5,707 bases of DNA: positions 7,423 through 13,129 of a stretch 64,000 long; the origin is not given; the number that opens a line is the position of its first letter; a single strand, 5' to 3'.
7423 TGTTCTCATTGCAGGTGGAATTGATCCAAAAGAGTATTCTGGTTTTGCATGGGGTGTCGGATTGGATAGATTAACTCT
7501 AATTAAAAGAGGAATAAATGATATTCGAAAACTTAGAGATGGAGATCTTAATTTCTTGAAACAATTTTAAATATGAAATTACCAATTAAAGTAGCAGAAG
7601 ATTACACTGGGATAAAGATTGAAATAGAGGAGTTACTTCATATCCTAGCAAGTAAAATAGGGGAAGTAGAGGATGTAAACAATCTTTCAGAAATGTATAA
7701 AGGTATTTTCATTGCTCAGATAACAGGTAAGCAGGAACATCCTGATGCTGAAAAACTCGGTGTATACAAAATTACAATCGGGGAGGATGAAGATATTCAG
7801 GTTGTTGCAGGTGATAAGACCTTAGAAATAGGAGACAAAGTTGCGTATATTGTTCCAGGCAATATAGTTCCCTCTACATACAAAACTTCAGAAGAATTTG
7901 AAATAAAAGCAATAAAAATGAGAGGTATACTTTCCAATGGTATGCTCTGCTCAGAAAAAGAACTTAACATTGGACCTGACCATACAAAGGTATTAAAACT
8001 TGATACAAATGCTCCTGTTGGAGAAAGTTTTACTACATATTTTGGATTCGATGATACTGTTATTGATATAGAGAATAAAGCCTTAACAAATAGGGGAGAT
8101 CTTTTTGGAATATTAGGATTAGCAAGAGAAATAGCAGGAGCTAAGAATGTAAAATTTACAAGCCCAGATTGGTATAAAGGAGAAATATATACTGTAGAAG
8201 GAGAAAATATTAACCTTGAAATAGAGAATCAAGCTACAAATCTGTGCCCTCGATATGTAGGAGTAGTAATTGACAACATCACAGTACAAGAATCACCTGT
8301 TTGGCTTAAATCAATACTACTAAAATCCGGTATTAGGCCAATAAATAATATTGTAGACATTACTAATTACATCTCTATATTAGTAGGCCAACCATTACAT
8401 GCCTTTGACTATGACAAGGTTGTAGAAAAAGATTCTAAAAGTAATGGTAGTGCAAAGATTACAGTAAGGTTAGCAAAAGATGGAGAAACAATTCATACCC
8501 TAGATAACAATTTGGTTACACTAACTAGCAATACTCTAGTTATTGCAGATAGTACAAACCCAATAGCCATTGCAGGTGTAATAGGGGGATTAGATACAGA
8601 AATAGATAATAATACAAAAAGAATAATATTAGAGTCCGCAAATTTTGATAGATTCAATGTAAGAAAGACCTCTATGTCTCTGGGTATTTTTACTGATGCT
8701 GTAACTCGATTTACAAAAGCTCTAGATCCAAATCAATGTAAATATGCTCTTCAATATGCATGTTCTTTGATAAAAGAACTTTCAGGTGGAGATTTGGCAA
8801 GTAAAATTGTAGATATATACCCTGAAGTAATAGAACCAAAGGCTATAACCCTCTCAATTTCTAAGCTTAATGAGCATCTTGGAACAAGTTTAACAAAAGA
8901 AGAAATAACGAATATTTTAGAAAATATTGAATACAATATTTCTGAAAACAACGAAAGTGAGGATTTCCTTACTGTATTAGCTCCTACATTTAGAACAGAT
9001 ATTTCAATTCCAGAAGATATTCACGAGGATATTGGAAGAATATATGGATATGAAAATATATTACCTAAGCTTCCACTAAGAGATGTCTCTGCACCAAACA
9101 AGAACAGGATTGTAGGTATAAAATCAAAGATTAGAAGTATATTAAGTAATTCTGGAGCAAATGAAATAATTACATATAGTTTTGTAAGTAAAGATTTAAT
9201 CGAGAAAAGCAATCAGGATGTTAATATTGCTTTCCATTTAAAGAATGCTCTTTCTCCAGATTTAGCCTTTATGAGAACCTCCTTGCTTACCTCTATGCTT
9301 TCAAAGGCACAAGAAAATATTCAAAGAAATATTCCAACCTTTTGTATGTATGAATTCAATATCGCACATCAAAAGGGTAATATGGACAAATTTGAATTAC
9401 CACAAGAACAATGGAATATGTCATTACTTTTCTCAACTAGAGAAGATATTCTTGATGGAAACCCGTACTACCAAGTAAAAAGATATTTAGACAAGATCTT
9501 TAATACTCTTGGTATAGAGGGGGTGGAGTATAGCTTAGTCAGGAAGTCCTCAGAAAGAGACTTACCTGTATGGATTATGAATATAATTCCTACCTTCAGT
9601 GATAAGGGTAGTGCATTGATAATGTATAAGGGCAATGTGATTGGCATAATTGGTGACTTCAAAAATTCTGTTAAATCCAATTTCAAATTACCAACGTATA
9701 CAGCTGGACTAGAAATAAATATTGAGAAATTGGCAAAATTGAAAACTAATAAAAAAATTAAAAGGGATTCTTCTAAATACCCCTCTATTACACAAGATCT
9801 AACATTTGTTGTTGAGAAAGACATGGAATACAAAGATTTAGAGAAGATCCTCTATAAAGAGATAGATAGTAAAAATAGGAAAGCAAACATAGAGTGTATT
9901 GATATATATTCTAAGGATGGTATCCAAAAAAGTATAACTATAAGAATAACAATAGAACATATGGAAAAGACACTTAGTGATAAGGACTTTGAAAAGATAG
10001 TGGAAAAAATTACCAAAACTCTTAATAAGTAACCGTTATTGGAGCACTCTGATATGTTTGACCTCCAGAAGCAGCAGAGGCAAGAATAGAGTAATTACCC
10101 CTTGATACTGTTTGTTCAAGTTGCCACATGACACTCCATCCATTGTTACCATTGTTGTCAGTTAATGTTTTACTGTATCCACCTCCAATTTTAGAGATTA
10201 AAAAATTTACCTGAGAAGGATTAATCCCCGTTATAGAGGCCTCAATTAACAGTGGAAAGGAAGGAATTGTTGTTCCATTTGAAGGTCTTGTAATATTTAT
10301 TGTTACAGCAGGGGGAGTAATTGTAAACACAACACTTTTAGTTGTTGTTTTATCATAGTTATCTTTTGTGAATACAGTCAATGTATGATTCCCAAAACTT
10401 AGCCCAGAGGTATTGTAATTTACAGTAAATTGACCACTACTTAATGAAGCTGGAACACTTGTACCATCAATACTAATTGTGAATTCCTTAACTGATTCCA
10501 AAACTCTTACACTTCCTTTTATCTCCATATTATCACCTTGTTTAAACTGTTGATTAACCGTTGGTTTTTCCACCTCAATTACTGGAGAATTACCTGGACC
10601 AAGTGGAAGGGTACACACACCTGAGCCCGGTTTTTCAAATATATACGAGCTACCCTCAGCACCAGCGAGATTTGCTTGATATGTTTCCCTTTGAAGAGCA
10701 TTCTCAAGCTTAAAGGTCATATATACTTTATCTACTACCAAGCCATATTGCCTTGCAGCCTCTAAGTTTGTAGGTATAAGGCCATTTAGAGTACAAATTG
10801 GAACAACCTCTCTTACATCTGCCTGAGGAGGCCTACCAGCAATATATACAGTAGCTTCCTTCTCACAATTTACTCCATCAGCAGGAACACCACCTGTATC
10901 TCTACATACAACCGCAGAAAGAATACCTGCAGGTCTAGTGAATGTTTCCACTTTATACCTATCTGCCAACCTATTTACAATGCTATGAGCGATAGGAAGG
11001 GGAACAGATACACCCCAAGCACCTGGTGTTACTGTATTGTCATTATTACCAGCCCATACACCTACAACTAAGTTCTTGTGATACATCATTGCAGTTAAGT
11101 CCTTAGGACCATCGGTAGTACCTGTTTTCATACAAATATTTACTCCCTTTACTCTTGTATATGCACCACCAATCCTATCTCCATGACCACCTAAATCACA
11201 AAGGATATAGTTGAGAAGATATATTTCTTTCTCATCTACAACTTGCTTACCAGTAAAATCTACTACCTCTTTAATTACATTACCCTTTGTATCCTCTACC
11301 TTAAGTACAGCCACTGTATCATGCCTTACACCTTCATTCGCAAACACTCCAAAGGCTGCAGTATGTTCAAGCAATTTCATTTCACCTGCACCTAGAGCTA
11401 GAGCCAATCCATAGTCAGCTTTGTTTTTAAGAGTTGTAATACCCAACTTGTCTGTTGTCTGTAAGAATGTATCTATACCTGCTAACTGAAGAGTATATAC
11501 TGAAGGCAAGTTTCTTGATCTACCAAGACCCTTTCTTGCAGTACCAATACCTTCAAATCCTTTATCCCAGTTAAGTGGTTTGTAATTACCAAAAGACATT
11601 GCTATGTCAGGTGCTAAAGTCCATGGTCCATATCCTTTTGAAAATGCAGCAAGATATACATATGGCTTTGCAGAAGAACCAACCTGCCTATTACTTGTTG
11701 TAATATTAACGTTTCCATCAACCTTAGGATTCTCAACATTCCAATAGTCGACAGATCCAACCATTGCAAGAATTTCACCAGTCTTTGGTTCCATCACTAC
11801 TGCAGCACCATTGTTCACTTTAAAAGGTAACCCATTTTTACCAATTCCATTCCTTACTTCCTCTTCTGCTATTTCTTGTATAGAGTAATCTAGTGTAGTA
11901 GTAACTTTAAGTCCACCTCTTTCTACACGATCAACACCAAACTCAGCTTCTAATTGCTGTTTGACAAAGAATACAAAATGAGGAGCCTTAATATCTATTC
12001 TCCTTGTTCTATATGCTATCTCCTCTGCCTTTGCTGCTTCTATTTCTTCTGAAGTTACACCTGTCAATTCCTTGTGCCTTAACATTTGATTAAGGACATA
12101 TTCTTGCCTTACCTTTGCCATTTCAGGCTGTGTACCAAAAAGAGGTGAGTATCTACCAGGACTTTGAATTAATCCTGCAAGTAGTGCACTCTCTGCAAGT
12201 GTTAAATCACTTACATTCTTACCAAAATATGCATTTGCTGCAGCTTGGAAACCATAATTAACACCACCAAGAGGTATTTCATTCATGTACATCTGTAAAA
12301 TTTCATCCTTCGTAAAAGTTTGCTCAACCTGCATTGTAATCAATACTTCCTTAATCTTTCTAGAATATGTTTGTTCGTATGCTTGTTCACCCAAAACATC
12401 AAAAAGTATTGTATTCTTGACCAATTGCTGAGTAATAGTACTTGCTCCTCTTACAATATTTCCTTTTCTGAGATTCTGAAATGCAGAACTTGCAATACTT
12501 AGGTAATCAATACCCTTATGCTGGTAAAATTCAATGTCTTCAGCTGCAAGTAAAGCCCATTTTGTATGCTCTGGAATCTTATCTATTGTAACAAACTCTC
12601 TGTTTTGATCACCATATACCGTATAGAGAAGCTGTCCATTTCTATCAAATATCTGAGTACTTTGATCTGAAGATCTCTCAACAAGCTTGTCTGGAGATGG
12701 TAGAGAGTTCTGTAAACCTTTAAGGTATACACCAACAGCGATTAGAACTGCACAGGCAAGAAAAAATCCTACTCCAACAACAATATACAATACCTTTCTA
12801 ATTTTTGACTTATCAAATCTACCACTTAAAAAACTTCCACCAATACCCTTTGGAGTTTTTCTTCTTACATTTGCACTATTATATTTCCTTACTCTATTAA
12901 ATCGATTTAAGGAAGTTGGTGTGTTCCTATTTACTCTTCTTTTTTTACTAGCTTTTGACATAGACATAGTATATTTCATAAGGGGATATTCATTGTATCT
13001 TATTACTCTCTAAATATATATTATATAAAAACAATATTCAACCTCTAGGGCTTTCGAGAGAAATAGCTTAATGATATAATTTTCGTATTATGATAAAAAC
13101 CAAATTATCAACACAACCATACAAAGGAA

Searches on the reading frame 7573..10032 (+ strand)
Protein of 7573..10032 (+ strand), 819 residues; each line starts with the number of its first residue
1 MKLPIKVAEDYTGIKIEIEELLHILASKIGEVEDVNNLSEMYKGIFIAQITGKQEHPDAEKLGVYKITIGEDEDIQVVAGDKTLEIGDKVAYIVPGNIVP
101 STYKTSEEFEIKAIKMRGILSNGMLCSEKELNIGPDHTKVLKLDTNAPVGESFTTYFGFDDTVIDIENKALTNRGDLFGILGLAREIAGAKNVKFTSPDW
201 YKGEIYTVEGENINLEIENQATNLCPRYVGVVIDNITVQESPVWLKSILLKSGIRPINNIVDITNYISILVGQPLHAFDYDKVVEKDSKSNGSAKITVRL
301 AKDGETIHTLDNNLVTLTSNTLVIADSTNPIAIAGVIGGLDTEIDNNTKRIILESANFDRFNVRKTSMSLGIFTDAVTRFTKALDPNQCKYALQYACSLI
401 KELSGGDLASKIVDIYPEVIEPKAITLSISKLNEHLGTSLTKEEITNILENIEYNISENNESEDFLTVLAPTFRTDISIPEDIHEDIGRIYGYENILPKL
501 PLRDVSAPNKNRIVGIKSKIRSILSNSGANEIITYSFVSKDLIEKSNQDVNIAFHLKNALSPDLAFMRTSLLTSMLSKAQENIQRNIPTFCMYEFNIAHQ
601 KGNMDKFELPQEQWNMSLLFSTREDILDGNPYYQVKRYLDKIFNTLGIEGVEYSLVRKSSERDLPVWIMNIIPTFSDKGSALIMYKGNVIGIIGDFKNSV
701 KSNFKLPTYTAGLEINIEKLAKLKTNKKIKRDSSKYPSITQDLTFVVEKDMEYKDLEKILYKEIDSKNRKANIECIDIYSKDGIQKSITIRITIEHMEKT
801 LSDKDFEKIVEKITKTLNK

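Call 95: search_protein_families(library=pfam, max_evalue=0.00001, proteins=[window:7573-10032:+])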
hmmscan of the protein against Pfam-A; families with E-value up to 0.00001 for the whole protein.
window:7573-10032:+ (819 aa): 5 families
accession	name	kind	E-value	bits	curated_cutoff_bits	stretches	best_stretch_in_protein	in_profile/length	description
PF03483.22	B3_4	-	6.1e-63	212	29.3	1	225-405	2-174/174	B3/4 domain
PF17759.6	tRNA_synthFbeta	-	2.9e-30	105.8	22.4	1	501-717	6-214/214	Phenylalanyl tRNA synthetase beta chain CLM domain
PF03484.21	B5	-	1.5e-19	70.4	28.6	1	425-493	1-67/67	tRNA synthetase B5 domain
PF03147.19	FDX-ACB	-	1.7e-17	64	31.1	1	734-818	1-86/94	Ferredoxin-fold anticodon binding domain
PF01588.26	tRNA_bind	-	7.3e-14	52.1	27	1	46-151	2-95/96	Putative tRNA binding domain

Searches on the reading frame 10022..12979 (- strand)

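Call 95: search_protein_families(library=pfam, max_evalue=0.00001, proteins=[window:10022-12979:-])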
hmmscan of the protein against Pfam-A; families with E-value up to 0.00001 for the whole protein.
window:10022-12979:- (985 aa): 3 families
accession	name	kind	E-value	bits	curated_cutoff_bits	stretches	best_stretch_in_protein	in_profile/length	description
PF00912.28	Transgly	-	6.8e-62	208.5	27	1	115-299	2-177/178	Transglycosylase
PF00905.27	Transpeptidase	-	1.3e-14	54.6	22.1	1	391-627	1-247/299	Penicillin binding protein transpeptidase domain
PF17957.7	Big_7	-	2.9e-13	50.7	24.1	1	799-869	1-70/70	Bacterial Ig domain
